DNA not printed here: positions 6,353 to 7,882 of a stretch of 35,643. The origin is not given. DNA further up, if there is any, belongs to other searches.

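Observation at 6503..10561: Tightly coupled five-gene type III PKS operon: candidate undescribed polyketide pathway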

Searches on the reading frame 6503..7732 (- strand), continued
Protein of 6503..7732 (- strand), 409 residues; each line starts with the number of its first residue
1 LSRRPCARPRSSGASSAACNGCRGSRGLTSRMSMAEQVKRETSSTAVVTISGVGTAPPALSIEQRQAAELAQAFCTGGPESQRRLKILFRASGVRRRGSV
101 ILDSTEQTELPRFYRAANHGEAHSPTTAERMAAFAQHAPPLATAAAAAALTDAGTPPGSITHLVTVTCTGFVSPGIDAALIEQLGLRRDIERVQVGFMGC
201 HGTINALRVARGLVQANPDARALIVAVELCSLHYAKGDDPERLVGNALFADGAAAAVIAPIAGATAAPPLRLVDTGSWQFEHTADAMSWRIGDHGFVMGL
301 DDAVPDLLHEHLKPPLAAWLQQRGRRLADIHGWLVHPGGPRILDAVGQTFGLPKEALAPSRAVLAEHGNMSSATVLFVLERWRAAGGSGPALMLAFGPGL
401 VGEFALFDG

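Call 17: find_encoding_contigs(protein=P0002, flank=6000, max_places=3)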
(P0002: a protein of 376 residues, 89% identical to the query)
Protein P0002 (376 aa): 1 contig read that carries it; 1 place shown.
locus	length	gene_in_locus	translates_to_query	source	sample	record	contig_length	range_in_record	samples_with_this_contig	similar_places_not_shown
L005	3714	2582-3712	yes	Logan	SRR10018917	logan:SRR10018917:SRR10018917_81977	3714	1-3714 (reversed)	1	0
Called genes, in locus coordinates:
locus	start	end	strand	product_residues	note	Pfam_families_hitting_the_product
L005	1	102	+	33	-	?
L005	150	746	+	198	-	PF00881:Nitroreductase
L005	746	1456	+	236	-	PF01209:Ubie_methyltran, PF13847:Methyltransf_31, PF08241:Methyltransf_11, PF08242:Methyltransf_12, PF13649:Methyltransf_25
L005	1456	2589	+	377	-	PF01494:FAD_binding_3, PF01266:DAO (faint), PF12831:FAD_oxidored (weak)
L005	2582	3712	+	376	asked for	PF00195:Chal_sti_synt_N, PF08392:FAE1_CUT1_RppA, PF08545:ACP_syn_III (weak), PF02797:Chal_sti_synt_C, PF08541:ACP_syn_III_C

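Call 18: find_encoding_contigs(protein=P0003, flank=6000, max_places=3)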
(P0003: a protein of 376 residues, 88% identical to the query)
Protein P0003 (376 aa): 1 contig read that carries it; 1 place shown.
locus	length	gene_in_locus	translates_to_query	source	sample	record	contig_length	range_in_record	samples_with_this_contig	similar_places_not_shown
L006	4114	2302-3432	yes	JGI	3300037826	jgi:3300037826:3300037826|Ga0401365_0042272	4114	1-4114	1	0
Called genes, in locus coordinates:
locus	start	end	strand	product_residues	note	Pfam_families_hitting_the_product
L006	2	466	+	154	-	?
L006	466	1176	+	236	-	PF01209:Ubie_methyltran (weak), PF13847:Methyltransf_31, PF08241:Methyltransf_11, PF08242:Methyltransf_12, PF13649:Methyltransf_25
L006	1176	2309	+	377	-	PF01494:FAD_binding_3, PF01266:DAO (faint), PF05834:Lycopene_cycl (faint), PF12831:FAD_oxidored (weak)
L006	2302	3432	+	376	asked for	PF00195:Chal_sti_synt_N, PF08392:FAE1_CUT1_RppA, PF08545:ACP_syn_III (weak), PF02797:Chal_sti_synt_C, PF08541:ACP_syn_III_C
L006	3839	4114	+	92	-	?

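Call 19: find_related_loci(query=window:6503-7633:-, collection=genome_contigs, flank=8000)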
Query window:6503-7633:- (376 aa) in genome_contigs; peptide patterns used: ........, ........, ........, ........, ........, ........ (x = any residue, [..] = any of these).
569 stretches matched a pattern; 454 encode a relative of the query (tblastn E <= 1e-3); the best 80 are kept; 80 distinct loci.
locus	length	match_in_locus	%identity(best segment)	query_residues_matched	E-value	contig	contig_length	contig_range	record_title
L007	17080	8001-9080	52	15-374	2e-108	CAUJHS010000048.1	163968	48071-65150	MAG: Planctomycetota bacterium isolate KLAP214 genome assembly, contig: KLAP214_508955, whole genome shotgun sequence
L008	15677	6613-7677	49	16-375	6e-108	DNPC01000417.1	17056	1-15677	MAG TPA_asm: Planctomycetaceae bacterium isolate UBA11363 contig_2179, whole genome shotgun sequence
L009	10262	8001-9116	50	12-375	5e-105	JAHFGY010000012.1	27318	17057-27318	MAG: Candidatus Omnitrophota bacterium isolate nzgw326 NODE_1845_length_27319_cov_4.939775, whole genome shotgun sequenc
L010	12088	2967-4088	48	15-375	1e-104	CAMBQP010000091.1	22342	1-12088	MAG: Schlesneria paludicola DSM 18645 isolate GE-03apr19-10 genome assembly, contig: GE-03apr19-C2856, whole genome shot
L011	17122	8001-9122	47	15-375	2e-104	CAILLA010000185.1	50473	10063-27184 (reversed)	MAG: uncultured Schlesneria sp. isolate Umea3_bin-3867 genome assembly, contig: bin-3867:185/307, whole genome shotgun s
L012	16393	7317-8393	51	17-374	2e-103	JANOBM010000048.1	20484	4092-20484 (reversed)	MAG: Planctomycetaceae bacterium isolate VAR_18_metabat_111 VAR_18_k141_611557, whole genome shotgun sequence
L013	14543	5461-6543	48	16-374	2e-102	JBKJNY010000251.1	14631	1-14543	MAG: Pirellulaceae bacterium isolate ant_bin.39 S1Ck117_3548992_flag_1_multi_26.9821_len_14631, whole genome shotgun seq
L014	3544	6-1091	47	17-374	2e-104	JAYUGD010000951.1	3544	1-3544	MAG: Zavarzinella sp. isolate GFS_7991 GFS_7991_950, whole genome shotgun sequence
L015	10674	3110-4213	50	8-375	1e-102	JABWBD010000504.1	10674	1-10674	MAG: Pirellulales bacterium isolate MAG_21 scaffold_22312, whole genome shotgun sequence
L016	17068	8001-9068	51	16-374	1e-102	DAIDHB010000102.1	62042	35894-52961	MAG TPA_asm: Planctomycetales bacterium isolate clean336 k141_901264, whole genome shotgun sequence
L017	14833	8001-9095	51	17-374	1e-102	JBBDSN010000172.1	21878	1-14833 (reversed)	MAG: Gemmatimonadota bacterium isolate LejiaC_68_65 Lejia_C_5544_length_21878_cov_38, whole genome shotgun sequence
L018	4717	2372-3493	47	15-375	4e-102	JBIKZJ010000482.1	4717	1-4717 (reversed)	MAG: Schlesneria sp. isolate ME2016-04-13_3300034068_group7_bin65 Rohwer_bin1759_scaffold_11954_c1, whole genome shotgun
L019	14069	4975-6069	50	11-374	8e-102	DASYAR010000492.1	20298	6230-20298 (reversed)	MAG TPA_asm: Planctomycetaceae bacterium isolate SMAG_U4886 k141_4044874, whole genome shotgun sequence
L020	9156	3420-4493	49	15-373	6e-102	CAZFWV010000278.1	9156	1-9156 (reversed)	MAG TPA_asm: uncultured Pirellulaceae bacterium isolate binchicken_co176_248 genome assembly, contig: NODE_5939_length_9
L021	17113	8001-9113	50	16-374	2e-101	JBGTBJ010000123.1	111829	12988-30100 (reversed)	MAG: Pirellulaceae bacterium isolate JTS-AC94 k141_4015858, whole genome shotgun sequence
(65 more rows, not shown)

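Call 33: search_solved_structures(query=window:6503-7633:-, max_evalue=1e-20, show_alignments=2)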
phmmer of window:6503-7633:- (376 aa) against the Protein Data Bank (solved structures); distinct sequences matched with E-value up to 1e-20: 97 (the best 60 are shown).
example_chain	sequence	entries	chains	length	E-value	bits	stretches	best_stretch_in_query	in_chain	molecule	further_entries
7cb3_A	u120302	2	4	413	1.8e-53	184.9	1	11-375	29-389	Chalcone/stilbene synthase | Chalcone synthase-like protein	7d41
1ted_A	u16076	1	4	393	2.7e-51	177.8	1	11-375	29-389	pks18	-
1tee_A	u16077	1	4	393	9.3e-50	172.7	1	11-375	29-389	pks18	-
4b0n_A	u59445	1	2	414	2.8e-48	167.8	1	8-349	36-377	POLYKETIDE SYNTHASE III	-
2h84_A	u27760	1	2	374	1.7e-46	162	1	17-370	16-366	Steely1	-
4jao_D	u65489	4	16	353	4.5e-41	144.2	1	100-373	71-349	Alpha-pyrone synthesis polyketide synthase-like Pks11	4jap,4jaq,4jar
1u0v_A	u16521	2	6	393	7.4e-41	143.4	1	5-353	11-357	Chalcone synthase 2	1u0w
8b32_A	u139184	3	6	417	1.9e-40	142.1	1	89-368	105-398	Chalcone synthase 2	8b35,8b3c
4jat_A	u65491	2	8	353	6.6e-40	140.3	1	100-373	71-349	Alpha-pyrone synthesis polyketide synthase-like Pks11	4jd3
7f0e_A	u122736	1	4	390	1.1e-39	139.6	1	16-353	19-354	EnPKS2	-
8v8m_A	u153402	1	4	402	1.6e-39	139.1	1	3-370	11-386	Chalcone synthase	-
4yjy_A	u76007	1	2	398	1.8e-39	138.9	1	3-370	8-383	Chalcone synthase 1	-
3tsy_A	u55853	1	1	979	2.8e-39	138.3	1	83-357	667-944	Fusion Protein 4-coumarate--CoA ligase 1, Resveratrol synthase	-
7bur_A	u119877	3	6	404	2.8e-39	138.2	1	90-370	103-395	Chalcone synthase 1 | Chalcone synthase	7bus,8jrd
9uuc_A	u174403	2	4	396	6.9e-39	137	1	3-369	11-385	Stilbene synthase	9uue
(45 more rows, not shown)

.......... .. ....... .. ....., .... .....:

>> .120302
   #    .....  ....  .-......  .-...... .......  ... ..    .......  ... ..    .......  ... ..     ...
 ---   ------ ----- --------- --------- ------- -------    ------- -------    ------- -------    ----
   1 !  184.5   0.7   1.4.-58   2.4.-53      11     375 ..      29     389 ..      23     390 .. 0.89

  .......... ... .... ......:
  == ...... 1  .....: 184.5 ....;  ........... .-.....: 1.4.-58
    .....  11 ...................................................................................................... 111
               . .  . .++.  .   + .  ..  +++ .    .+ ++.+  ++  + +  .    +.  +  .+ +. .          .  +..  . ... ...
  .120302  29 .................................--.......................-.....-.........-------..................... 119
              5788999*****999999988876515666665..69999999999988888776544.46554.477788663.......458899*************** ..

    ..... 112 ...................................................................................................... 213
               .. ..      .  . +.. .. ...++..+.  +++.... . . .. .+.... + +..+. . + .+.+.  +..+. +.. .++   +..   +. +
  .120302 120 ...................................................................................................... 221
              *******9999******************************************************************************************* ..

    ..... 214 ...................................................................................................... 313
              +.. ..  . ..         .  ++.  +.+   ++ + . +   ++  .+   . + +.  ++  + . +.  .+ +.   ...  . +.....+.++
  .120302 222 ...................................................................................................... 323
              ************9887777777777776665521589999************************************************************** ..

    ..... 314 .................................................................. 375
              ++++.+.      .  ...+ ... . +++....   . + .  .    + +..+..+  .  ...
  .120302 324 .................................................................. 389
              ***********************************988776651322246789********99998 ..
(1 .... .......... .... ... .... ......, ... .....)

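Call 48: find_encoding_contigs(protein=P0035, flank=4000, max_places=1)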
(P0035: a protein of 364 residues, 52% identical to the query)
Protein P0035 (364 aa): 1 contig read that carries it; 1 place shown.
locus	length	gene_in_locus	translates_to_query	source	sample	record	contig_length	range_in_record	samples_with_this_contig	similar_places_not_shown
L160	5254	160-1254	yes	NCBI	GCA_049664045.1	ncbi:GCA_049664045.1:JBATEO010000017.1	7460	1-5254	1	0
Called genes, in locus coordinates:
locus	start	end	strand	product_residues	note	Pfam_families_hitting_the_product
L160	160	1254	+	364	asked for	PF00195:Chal_sti_synt_N, PF08392:FAE1_CUT1_RppA, PF08545:ACP_syn_III, PF02797:Chal_sti_synt_C, PF08541:ACP_syn_III_C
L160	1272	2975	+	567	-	PF04675:DNA_ligase_A_N, PF01068:DNA_ligase_A_M, PF04679:DNA_ligase_A_C (weak)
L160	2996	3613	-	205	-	PF13785:DUF4178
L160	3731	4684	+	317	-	PF09150:Carot_N, PF02136:NTF2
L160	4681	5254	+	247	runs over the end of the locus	PF00487:FA_desaturase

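Call 65: search_protein_families(library=pfam, alignment_id=A2, max_evalue=0.00001)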
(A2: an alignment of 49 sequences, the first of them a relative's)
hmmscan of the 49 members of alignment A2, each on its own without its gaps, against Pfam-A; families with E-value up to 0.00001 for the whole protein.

A. member 1, L002:5172-6128:+ (319 aa): 2 families
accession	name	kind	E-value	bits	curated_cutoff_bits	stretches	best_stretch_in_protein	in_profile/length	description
PF01758.21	SBF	-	4.8e-41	141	24.3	1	50-226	2-188/191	Sodium Bile acid symporter family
PF13593.11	SBF_like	-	8.8e-15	55.2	25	1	52-312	37-312/313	SBF-like CPA transporter family (DUF4137)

B. families by the number of members that match (of 49 scanned): 53 families (the first 25 are shown)
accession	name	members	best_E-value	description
PF01790.23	LGT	3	6.7e-51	Prolipoprotein diacylglyceryl transferase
PF07687.19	M20_dimer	3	3.9e-08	Peptidase dimerisation domain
PF01425.27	Amidase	2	3.1e-58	Amidase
PF02826.25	2-Hacid_dh_C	2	4.5e-51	D-isomer specific 2-hydroxyacid dehydrogenase, NAD binding domain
PF01734.28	Patatin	2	7.9e-27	Patatin-like phospholipase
PF01925.25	TauE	2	6.8e-15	Sulfite exporter TauE/SafE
PF13559.11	DUF4129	2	1.7e-13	Domain of unknown function (DUF4129)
PF02446.23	Glyco_hydro_77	1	2e-159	4-alpha-glucanotransferase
PF00171.27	Aldedh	1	4.2e-141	Aldehyde dehydrogenase family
PF07394.17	DUF1501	1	4.7e-138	Protein of unknown function (DUF1501)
PF00909.26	Ammonium_transp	1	1.4e-118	Ammonium Transporter Family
PF01619.24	Pro_dh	1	9e-90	Proline dehydrogenase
PF02685.22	Glucokinase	1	9.2e-84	Glucokinase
PF00456.26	Transketolase_N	1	1e-50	Transketolase, thiamine diphosphate binding domain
PF07596.16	SBP_bac_10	1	1.2e-46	Protein of unknown function (DUF1559)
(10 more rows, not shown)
